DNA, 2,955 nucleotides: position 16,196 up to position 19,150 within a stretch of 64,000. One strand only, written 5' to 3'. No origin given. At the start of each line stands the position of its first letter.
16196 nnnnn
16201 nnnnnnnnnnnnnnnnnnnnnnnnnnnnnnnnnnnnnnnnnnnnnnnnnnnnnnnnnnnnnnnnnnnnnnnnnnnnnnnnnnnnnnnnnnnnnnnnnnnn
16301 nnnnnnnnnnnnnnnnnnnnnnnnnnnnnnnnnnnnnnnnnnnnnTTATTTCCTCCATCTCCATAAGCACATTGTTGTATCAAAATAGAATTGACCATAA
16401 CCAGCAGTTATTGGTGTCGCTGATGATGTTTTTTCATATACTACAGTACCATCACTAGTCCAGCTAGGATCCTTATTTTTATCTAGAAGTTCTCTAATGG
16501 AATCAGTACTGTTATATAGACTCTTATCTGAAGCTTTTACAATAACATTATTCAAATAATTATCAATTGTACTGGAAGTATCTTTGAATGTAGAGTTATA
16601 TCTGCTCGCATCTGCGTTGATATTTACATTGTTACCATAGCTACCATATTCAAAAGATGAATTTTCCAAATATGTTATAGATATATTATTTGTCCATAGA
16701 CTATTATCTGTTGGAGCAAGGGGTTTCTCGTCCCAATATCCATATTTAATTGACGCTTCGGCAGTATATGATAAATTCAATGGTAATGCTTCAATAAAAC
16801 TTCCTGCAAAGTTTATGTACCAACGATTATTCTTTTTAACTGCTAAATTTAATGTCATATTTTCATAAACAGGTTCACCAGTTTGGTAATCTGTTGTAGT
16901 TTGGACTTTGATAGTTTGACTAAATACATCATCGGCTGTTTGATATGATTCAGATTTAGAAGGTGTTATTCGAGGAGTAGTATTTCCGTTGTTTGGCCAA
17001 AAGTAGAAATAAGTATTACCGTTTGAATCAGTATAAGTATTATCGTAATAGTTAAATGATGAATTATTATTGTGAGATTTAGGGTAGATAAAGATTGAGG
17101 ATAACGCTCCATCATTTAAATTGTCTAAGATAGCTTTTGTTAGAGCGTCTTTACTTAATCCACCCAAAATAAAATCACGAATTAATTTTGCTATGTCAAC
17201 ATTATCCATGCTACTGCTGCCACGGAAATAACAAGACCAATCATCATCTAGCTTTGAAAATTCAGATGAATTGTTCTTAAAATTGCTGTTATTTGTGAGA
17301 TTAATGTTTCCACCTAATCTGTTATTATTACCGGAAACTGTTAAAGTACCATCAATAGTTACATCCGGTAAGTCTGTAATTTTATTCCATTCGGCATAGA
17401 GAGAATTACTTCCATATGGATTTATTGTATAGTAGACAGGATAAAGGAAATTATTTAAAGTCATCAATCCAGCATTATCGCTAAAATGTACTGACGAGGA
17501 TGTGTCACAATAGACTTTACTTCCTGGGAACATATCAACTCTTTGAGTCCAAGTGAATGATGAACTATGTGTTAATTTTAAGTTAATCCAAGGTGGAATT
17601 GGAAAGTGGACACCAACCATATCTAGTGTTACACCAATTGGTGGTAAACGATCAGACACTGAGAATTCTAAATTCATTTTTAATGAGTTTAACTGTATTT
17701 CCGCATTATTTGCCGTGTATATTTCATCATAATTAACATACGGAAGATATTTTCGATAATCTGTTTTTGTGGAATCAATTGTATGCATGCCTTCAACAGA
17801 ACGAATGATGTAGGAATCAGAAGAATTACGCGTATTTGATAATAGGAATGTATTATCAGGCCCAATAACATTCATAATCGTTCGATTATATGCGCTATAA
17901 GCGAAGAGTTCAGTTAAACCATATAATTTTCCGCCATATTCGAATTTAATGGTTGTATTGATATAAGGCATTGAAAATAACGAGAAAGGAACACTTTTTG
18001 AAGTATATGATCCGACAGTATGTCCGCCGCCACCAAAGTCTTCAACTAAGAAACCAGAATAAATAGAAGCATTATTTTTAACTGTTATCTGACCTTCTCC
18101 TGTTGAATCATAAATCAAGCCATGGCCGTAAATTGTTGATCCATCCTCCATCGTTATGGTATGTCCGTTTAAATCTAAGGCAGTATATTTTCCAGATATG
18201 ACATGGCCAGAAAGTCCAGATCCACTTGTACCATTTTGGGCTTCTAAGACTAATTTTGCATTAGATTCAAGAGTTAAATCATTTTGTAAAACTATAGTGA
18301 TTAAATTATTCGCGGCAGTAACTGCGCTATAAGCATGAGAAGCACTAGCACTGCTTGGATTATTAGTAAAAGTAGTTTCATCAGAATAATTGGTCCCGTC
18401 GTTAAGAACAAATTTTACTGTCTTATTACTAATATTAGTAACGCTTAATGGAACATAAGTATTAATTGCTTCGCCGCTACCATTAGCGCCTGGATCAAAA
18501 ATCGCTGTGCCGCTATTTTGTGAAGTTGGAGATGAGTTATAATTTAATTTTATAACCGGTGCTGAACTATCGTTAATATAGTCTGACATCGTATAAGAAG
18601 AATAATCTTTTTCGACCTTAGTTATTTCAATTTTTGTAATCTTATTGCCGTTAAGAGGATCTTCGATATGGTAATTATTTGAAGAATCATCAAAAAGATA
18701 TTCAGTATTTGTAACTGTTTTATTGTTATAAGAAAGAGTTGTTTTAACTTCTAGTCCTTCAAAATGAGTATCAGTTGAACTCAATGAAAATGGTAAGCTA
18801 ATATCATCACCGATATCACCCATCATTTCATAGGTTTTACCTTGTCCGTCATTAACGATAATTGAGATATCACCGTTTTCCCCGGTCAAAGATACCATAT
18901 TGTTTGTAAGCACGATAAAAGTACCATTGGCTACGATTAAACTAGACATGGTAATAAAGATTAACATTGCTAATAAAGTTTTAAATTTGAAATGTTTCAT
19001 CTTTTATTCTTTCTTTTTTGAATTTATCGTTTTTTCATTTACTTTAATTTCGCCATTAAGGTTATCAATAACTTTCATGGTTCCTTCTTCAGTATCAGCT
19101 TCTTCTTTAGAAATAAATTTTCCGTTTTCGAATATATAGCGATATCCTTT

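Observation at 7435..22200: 11-gene, tightly coupled minus-strand operon of secreted beta-helix proteins, TasA-like proteins, a SipW-type peptidase, an ABC transporter and a membrane McrB-like NTPase: candidate undescribed surface-structure assembly locus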

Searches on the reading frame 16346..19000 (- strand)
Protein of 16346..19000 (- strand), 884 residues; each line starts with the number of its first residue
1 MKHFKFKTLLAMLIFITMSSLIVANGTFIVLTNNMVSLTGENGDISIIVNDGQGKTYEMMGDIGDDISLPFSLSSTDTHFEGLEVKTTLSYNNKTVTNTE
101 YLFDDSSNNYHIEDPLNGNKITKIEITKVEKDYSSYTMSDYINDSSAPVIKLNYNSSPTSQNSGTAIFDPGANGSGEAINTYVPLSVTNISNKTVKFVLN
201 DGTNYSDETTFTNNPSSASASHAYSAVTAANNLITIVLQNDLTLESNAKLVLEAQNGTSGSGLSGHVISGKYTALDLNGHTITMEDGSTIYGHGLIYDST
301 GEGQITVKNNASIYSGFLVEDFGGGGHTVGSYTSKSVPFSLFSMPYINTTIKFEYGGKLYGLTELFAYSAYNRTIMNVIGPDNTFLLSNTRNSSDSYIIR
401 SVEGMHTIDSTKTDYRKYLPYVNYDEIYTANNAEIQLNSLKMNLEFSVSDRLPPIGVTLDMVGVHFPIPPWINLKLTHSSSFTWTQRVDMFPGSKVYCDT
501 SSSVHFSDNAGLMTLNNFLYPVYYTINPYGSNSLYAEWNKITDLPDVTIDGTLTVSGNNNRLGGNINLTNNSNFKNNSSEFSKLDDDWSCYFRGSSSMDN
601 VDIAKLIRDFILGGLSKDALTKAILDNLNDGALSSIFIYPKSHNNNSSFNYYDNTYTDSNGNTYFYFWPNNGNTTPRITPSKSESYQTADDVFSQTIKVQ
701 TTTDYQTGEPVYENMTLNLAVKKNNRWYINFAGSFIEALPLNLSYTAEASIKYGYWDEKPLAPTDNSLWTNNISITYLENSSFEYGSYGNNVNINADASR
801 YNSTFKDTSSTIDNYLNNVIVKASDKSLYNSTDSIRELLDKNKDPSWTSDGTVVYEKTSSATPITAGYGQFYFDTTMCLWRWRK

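Call 4: search_protein_families(library=pfam, proteins=[window:16346-19000:-], max_evalue=0.1)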
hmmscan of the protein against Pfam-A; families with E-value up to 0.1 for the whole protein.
window:16346-19000:- (884 aa): 1 family
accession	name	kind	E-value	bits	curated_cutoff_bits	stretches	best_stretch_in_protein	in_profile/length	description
PF07076.17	DUF1344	-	0.097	12.9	23.1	0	269-289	5-25/60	Protein of unknown function (DUF1344)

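Call 5: search_protein_families(library=ncbifam, proteins=[window:16346-19000:-], max_evalue=0.1)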
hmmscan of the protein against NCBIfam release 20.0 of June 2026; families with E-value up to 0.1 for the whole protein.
window:16346-19000:- (884 aa): 2 families
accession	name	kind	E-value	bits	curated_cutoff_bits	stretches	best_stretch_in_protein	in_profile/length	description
NF006234.1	PRK08373.1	subfamily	0.073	12.3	237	0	388-433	196-241/338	aspartate kinase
TIGR02078.1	AspKin_pair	subfamily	0.08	12.3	242.4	0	391-432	192-233/327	putative Pyrococcus aspartate kinase subunit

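Call 9: search_protein_families(library=padloc, proteins=[window:16346-19000:-], max_evalue=0.01)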
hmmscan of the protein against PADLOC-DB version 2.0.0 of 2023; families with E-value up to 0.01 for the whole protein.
window:16346-19000:- (884 aa): 0 families

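Call 10: search_protein_families(library=phrogs, proteins=[window:16346-19000:-], max_evalue=0.01)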
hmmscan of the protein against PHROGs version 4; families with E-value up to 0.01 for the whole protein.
window:16346-19000:- (884 aa): 0 families

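Call 11: find_encoding_contigs(protein=window:16346-19000:-, flank=10000, max_places=6)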
Protein window:16346-19000:- (884 aa): 3 contigs read that carry it; 3 places shown.
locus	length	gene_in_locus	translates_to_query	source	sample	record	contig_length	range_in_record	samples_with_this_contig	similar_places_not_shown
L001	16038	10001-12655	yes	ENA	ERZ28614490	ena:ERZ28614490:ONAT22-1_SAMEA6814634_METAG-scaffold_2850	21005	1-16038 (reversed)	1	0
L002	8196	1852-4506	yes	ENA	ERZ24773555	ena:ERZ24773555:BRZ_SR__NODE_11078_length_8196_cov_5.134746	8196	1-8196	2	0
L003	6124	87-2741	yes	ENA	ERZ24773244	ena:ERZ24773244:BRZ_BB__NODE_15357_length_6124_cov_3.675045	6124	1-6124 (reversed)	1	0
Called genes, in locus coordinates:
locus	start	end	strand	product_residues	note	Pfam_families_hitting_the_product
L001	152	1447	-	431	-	PF00999:Na_H_Exchanger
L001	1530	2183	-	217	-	PF00923:TAL_FSA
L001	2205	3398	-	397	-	PF01071:GARS_A (weak), PF02655:ATP-grasp_3 (weak), PF02786:CPSase_L_D2 (faint), PF13535:ATP-grasp_4 (weak)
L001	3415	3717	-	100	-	-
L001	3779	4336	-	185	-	PF00149:Metallophos, PF12850:Metallophos_2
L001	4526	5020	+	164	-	PF18907:DUF5662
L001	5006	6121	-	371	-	PF02368:Big_2 (weak), PF04892:VanZ-LLP1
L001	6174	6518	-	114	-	-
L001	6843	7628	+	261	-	-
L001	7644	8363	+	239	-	-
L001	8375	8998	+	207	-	-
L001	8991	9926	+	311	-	-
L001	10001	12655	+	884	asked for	-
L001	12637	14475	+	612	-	-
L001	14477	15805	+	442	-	-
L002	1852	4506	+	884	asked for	-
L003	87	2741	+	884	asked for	-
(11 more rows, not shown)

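Call 65: search_protein_families(library=pfam, alignment_id=A6, max_evalue=0.001)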
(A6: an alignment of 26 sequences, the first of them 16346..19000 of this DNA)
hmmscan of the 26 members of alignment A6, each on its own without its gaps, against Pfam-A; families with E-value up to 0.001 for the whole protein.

A. member 1, window:16346-19000:- (884 aa): 0 families

B. families by the number of members that match (of 26 scanned): 6 families
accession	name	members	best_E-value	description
PF02368.24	Big_2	1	4.5e-11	Bacterial Ig-like domain (group 2)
PF09479.16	Flg_new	1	1.7e-08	Listeria-Bacteroides repeat domain (List_Bact_rpt)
PF05203.21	Hom_end_hint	1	1.4e-07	Hom_end-associated Hint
PF18998.6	Flg_new_2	1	4.5e-06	Divergent InlB B-repeat domain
PF01079.26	Hint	1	0.00022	Hint module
PF01493.24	GXGXG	1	0.00089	GXGXG motif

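Call 66: search_solved_structures(query=A6, max_evalue=1)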
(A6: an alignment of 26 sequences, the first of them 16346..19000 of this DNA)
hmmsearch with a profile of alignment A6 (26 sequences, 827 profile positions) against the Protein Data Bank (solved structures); distinct sequences matched with E-value up to 1: 1.
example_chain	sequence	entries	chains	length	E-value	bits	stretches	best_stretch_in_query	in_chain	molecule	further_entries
2cw7_A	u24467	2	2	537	0.97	11.1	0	666-723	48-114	Endonuclease PI-PkoII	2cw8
